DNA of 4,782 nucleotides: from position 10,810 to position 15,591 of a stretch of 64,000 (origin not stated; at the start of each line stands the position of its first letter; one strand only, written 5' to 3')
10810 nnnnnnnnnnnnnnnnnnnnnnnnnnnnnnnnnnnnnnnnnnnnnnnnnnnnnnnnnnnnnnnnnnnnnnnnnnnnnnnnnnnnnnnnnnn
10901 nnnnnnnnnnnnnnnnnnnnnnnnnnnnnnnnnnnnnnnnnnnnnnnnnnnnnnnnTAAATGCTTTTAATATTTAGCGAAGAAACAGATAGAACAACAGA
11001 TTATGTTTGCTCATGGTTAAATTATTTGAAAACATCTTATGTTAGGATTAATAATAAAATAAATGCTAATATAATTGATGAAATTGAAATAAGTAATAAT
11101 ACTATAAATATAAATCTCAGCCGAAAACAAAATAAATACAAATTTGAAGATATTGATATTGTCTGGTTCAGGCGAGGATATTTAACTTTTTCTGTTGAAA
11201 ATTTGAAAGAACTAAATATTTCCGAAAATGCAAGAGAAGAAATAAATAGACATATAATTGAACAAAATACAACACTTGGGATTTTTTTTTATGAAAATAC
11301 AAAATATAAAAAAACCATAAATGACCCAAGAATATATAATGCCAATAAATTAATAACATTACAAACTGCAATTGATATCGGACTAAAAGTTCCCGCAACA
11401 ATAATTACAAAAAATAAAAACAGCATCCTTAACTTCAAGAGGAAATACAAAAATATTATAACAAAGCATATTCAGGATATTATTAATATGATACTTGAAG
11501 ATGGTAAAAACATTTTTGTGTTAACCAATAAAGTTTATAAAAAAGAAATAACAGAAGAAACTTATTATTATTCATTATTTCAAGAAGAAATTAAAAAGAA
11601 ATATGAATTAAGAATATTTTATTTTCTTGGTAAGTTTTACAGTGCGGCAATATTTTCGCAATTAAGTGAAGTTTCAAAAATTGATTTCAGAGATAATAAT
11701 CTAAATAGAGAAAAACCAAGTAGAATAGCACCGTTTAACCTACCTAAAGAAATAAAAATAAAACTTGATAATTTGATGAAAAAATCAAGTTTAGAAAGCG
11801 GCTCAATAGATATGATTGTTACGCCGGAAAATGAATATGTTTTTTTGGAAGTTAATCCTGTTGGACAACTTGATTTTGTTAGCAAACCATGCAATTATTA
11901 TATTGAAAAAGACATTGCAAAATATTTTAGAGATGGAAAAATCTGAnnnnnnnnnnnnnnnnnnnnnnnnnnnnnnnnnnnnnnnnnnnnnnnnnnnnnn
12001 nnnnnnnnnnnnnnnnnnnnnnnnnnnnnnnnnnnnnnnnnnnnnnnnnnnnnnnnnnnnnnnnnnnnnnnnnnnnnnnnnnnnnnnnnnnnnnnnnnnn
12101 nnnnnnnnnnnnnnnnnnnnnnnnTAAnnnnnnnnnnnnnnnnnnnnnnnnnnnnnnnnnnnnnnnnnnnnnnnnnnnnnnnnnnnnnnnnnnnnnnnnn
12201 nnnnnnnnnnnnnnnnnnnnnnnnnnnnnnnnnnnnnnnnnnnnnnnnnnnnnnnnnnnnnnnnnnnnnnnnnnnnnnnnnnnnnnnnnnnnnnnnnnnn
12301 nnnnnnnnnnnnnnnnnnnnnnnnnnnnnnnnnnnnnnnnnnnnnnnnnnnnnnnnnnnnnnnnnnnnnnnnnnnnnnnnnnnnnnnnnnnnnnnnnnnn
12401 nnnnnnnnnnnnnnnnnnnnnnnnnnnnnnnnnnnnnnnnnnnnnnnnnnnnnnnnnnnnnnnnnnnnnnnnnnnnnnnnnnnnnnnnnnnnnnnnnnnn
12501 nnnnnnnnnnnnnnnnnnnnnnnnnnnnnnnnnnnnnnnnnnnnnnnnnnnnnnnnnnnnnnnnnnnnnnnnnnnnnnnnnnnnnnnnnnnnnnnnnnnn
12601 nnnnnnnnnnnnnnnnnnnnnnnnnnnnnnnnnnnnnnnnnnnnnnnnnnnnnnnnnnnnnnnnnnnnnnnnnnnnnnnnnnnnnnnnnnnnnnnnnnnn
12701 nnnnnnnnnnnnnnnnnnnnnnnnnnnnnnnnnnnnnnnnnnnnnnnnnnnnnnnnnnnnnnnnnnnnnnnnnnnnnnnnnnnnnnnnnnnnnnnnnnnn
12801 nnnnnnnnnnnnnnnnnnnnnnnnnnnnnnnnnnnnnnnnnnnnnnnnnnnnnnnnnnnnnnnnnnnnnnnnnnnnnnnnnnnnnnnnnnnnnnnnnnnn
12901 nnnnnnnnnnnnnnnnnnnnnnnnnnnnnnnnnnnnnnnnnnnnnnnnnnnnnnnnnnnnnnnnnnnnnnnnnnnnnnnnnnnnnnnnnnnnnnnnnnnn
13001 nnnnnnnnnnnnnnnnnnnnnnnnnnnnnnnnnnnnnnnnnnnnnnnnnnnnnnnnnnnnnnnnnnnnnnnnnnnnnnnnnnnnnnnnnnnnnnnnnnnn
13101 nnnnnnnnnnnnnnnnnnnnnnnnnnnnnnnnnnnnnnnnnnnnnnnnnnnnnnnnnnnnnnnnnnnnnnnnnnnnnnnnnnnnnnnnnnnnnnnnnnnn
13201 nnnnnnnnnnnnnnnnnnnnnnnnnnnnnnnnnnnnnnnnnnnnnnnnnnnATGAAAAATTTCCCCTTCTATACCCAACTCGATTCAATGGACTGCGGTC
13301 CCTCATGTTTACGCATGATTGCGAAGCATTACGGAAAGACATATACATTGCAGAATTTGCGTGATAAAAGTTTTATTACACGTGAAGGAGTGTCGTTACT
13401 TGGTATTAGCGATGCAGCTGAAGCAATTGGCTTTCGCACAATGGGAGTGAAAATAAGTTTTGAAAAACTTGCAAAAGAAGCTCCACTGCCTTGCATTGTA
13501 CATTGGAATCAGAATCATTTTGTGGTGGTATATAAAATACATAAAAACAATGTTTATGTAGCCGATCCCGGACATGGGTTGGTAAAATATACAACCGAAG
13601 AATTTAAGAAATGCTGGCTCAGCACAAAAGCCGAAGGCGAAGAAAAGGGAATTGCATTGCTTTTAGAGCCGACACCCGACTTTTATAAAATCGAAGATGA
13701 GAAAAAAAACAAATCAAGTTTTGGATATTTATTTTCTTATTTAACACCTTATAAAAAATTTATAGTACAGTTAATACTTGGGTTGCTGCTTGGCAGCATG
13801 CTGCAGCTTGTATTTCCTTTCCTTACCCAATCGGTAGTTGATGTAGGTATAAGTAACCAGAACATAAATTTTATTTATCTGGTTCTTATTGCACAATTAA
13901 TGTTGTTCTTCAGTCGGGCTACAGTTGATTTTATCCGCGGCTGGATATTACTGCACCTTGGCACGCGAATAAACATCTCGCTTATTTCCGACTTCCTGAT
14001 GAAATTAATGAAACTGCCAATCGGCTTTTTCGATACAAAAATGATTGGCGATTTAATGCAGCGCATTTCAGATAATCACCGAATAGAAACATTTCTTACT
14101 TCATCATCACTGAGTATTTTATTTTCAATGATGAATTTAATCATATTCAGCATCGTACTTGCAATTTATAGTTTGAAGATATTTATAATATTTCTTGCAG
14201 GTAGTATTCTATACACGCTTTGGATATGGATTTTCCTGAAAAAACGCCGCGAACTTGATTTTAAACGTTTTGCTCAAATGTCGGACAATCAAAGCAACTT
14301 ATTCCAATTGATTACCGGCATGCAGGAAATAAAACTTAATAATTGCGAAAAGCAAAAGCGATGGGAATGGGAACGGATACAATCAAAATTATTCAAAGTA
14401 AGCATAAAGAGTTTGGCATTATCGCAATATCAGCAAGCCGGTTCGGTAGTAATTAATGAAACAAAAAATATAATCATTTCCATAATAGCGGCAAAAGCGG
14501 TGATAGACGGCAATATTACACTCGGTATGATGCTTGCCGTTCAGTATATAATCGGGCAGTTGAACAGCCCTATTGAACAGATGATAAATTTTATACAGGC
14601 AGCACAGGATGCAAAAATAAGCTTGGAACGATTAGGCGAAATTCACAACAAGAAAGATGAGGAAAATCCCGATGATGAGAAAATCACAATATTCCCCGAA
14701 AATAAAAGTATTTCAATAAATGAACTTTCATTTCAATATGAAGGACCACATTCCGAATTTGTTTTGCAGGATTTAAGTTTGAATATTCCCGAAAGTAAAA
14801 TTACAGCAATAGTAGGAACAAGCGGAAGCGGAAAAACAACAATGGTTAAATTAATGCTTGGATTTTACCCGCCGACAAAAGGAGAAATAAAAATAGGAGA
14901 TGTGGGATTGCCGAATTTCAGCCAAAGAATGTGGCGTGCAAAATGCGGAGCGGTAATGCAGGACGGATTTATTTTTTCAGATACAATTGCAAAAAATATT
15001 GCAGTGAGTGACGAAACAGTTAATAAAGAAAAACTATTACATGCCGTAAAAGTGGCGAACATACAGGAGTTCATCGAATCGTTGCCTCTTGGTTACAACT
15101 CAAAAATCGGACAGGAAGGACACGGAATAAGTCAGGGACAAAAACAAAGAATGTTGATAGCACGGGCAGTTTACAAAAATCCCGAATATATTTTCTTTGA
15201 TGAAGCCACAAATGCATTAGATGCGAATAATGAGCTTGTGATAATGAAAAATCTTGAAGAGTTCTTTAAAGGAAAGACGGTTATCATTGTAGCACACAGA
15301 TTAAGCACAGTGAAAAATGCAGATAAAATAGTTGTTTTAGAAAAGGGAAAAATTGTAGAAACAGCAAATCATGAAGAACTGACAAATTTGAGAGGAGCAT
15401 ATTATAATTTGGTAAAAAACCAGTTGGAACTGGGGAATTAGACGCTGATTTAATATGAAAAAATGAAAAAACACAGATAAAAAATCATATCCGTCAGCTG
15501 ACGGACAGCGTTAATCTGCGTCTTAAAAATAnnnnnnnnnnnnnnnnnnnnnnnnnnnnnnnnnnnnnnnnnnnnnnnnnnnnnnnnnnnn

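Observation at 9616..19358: Compact RiPP-like operon: GG-leader peptide, ATP-grasp ligase, SPASM-only protein and C39 ABC/HlyD/OM-barrel export, product unknown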

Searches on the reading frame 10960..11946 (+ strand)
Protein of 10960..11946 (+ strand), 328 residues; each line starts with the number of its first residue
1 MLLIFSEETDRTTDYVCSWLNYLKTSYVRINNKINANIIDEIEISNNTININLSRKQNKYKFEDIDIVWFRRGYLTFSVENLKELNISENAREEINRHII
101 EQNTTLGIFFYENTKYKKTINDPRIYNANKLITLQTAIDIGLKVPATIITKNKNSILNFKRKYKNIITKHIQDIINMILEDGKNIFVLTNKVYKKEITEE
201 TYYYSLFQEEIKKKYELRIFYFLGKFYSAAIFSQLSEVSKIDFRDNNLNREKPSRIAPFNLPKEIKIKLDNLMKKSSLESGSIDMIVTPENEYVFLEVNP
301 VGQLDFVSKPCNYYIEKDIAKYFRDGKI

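Call 3: search_protein_families(library=ncbifam, proteins=[window:10960-11946:+], max_evalue=0.01)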
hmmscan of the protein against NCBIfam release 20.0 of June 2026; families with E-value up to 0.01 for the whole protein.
window:10960-11946:+ (328 aa): 6 families
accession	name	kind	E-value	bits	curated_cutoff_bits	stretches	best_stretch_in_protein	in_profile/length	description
TIGR04192.1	GRASP_w_spasm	equivalog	2e-75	254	230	1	2-322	1-317/318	grasp-with-spasm system ATP-grasp peptide maturase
TIGR04185.1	ATPgraspMvdC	equivalog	8.8e-44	149.9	425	1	2-321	2-314/318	MvdC family ATP-grasp ribosomal peptide maturase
TIGR04184.1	ATPgraspMvdD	equivalog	1.8e-41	142.4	475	1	40-321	41-317/321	MvdD family ATP-grasp ribosomal peptide maturase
TIGR04187.1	GRASP_SAV_5884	subfamily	1.4e-35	123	350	1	2-322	2-310/312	ATP-grasp ribosomal peptide maturase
TIGR00768.1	rimK_fam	subfamily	1.7e-08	34.2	143.4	1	64-322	26-275/276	RimK family alpha-L-glutamate ligase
NF003573.0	PRK05246.1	equivalog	0.0008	18.3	272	0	119-194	112-189/316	glutathione synthase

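Call 4: search_protein_families(library=pfam, proteins=[window:10960-11946:+], max_evalue=0.01)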
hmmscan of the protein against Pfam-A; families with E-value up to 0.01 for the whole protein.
window:10960-11946:+ (328 aa): 1 family
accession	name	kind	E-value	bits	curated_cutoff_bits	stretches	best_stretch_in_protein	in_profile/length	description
PF14397.11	ATPgrasp_ST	-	0.0054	16.4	31.4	0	112-190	2-81/278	Sugar-transfer associated ATP-grasp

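Call 63: search_solved_structures(query=window:10960-11946:+, max_evalue=0.001)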
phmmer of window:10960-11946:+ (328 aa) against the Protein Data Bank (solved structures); distinct sequences matched with E-value up to 0.001: 5.
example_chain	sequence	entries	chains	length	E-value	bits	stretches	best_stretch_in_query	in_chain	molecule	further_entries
7m4s_A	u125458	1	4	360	9.1e-27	97.2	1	107-320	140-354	AMdnB protein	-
7mgv_A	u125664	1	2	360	1.2e-25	93.5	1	52-308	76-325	CdnC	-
5ig9_A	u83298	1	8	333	2.1e-22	82.9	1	126-309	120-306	ATP grasp ligase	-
5ig8_A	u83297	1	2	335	2.9e-19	72.6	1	100-322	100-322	ATP grasp ligase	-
9bou_A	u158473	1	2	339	0.00029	23.3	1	134-323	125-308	MvdD-like pre-ATP grasp domain-containing protein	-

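Call 69: search_solved_structures(query=window:10960-11946:+, max_evalue=1e-10, show_alignments=4)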
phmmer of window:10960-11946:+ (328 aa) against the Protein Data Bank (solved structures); distinct sequences matched with E-value up to 1e-10: 4.
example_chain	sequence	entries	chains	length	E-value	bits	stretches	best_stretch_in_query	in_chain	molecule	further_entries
7m4s_A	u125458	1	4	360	9.1e-27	97.2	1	107-320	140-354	AMdnB protein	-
7mgv_A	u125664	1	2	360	1.2e-25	93.5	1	52-308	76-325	CdnC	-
5ig9_A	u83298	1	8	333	2.1e-22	82.9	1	126-309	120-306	ATP grasp ligase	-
5ig8_A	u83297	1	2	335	2.9e-19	72.6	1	100-322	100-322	ATP grasp ligase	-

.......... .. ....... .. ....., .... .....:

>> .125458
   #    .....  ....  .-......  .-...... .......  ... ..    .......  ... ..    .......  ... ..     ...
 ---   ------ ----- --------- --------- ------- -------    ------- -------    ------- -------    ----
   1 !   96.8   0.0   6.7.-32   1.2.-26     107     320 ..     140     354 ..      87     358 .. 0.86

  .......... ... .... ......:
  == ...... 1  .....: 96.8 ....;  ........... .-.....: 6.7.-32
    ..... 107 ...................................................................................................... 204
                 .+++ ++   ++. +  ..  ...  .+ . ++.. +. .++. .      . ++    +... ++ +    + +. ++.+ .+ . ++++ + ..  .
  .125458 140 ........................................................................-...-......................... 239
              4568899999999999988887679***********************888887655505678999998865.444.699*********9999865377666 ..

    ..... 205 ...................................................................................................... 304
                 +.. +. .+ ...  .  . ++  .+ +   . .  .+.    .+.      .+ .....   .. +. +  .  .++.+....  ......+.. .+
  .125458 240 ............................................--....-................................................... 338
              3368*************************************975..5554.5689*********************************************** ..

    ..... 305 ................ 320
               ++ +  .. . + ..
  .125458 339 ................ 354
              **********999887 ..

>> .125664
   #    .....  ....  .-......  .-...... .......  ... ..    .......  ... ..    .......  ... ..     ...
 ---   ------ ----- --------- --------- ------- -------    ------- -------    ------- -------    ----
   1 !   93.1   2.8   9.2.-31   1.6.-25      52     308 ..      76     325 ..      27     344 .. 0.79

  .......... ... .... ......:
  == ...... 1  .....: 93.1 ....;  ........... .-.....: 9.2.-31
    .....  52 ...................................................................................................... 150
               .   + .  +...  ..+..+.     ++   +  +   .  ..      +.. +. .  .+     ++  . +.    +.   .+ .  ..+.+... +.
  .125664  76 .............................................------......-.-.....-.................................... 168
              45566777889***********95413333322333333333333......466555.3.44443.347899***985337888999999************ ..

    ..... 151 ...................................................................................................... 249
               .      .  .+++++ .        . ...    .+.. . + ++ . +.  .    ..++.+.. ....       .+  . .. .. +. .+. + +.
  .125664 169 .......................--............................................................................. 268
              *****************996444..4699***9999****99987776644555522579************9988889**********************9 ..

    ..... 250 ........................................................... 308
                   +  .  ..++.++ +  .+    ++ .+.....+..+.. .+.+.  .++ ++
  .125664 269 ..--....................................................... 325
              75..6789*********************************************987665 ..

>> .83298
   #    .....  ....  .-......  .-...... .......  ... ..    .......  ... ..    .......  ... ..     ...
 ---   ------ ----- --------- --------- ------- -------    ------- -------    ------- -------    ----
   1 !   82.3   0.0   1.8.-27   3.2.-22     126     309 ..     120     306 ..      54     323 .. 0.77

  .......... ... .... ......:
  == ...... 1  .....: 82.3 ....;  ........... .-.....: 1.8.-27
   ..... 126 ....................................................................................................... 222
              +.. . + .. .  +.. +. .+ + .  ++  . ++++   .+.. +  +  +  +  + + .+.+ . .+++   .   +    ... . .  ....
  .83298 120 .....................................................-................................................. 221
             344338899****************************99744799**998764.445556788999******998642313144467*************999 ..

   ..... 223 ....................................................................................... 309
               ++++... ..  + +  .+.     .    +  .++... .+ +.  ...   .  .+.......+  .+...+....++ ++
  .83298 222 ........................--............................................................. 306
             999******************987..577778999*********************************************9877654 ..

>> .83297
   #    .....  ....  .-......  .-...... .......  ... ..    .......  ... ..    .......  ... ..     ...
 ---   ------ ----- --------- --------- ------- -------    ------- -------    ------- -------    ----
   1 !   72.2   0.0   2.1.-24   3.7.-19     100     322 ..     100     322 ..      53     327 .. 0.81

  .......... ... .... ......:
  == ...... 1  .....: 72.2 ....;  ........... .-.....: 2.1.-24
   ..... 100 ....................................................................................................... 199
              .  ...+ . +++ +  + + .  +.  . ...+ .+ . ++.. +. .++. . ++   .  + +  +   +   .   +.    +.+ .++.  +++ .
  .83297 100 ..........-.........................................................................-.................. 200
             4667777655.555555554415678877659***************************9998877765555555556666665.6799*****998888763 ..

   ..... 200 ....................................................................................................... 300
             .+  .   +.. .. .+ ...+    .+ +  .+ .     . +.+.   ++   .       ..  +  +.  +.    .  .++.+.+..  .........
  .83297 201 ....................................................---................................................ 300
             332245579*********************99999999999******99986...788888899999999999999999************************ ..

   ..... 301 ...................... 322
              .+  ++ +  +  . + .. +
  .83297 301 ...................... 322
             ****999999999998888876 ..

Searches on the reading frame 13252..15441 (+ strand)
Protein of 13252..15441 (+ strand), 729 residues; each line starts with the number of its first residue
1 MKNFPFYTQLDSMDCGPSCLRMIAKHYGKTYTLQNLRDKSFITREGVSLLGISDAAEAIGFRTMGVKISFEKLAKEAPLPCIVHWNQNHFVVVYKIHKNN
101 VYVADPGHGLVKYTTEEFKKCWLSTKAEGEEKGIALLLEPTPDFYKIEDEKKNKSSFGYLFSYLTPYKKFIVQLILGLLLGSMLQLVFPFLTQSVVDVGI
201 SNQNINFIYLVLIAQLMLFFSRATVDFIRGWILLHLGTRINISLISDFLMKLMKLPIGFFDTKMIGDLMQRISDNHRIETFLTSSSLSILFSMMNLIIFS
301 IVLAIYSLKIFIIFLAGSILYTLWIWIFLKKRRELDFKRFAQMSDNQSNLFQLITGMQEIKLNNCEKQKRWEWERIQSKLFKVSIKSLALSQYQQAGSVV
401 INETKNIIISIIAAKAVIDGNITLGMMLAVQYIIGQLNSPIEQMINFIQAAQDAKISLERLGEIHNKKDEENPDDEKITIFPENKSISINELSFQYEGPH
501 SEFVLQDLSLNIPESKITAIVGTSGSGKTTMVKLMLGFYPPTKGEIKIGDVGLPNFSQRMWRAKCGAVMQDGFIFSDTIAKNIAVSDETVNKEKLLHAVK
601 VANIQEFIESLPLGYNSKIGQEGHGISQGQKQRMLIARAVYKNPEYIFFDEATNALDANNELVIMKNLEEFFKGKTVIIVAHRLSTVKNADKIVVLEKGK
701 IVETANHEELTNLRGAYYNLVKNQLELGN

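Call 3: search_protein_families(library=ncbifam, proteins=[window:13252-15441:+], max_evalue=0.01)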
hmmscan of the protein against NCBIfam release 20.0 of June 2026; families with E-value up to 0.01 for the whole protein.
window:13252-15441:+ (729 aa): 190 families (the best 25 are shown)
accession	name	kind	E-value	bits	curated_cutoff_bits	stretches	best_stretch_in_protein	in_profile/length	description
TIGR03796.1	NHLM_micro_ABC1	equivalog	9.1e-139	463.8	853.3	1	5-722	3-710/710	NHLP family bacteriocin export ABC transporter peptidase/permease/ATPase subunit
TIGR01846.1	type_I_sec_HlyB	subfamily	3.5e-132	442.1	725.55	1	18-725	3-693/694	type I secretion system permease/ATPase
TIGR01193.1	bacteriocin_ABC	subfamily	8.6e-131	437.7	523.85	1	9-722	1-707/708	peptide cleavage/export ABC transporter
TIGR03375.1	type_I_sec_LssB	subfamily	3.9e-105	352.7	693.1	1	18-709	5-687/696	type I secretion system permease/ATPase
TIGR02203.1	MsbA_lipidA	equivalog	8.1e-95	318.4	602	1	157-724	2-569/572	lipid A export permease/ATP-binding protein MsbA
TIGR02204.1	MsbA_rel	hypoth_equivalog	1e-94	318.3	780.4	1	158-724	7-575/576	ABC transporter, permease/ATP-binding protein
TIGR03797.1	NHLM_micro_ABC2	equivalog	3.4e-94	316.7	709.4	1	167-725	134-686/686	NHLP bacteriocin export ABC transporter permease/ATPase subunit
NF045513.1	HepA_fam_ABC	equivalog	2.2e-89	300.5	725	1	199-724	85-609/610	heterocyst formation ABC transporter subunit HepA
NF052233.1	CphA_assoc_ABC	equivalog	6.6e-85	286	880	1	159-726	174-745/766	cyanophycin metabolism-associated ABC transporter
NF045998.1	cleave_ABC_plasm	equivalog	1.3e-82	278.2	500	1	9-693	2-670/673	Mbov_0121 family peptidase domain-containing ABC transporter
NF008381.0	PRK11176.1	equivalog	2.7e-80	270.4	867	1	150-725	6-580/582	lipid A ABC transporter ATP-binding protein/permease MsbA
TIGR00958.1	3a01208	subfamily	6.9e-76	256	874.6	1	145-721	135-711/711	antigen peptide transporter 2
TIGR01842.1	type_I_sec_PrtD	subfamily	1e-71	242.2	510.15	1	171-709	8-539/544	type I secretion system permease/ATPase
NF008056.1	PRK10790.1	equivalog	3.3e-69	233.9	746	1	155-725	9-576/584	SmdB family multidrug efflux ABC transporter permease/ATP-binding protein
TIGR02857.1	CydD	equivalog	4.9e-68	230.4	435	1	171-696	5-529/529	thiol reductant ABC exporter subunit CydD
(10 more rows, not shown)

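Call 4: search_protein_families(library=pfam, proteins=[window:13252-15441:+], max_evalue=0.01)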
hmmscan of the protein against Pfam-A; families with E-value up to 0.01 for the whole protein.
window:13252-15441:+ (729 aa): 10 families
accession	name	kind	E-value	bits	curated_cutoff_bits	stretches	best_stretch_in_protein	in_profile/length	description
PF03412.21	Peptidase_C39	-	9.6e-39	132.7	22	1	4-122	2-121/133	Peptidase C39 family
PF00664.28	ABC_membrane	-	1e-27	98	28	1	175-440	5-273/274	ABC transporter transmembrane region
PF00005.33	ABC_tran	-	1.4e-27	97.4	25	1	505-654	1-137/137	ABC transporter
PF02463.25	SMC_N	-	1.7e-07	31.3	40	1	626-697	137-212/220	RecF/RecN/SMC N terminal domain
PF13529.12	Peptidase_C39_2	-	0.00064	20.8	24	0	3-106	2-142/143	Peptidase_C39 like family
PF13401.12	AAA_22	-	0.0012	19.6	27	0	516-668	6-110/130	AAA domain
PF05992.17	SbmA_BacA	-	0.0015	18.5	24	0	392-447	238-293/315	SbmA/BacA-like family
PF13173.12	AAA_14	-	0.0021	18.5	27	0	515-536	2-23/129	AAA domain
PF09818.15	ABC_ATPase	-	0.0032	17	23.2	0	597-656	130-188/283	P-loop domain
PF11814.14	DUF3335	-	0.0078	16.2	25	0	4-35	1-32/206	Peptidase_C39 like family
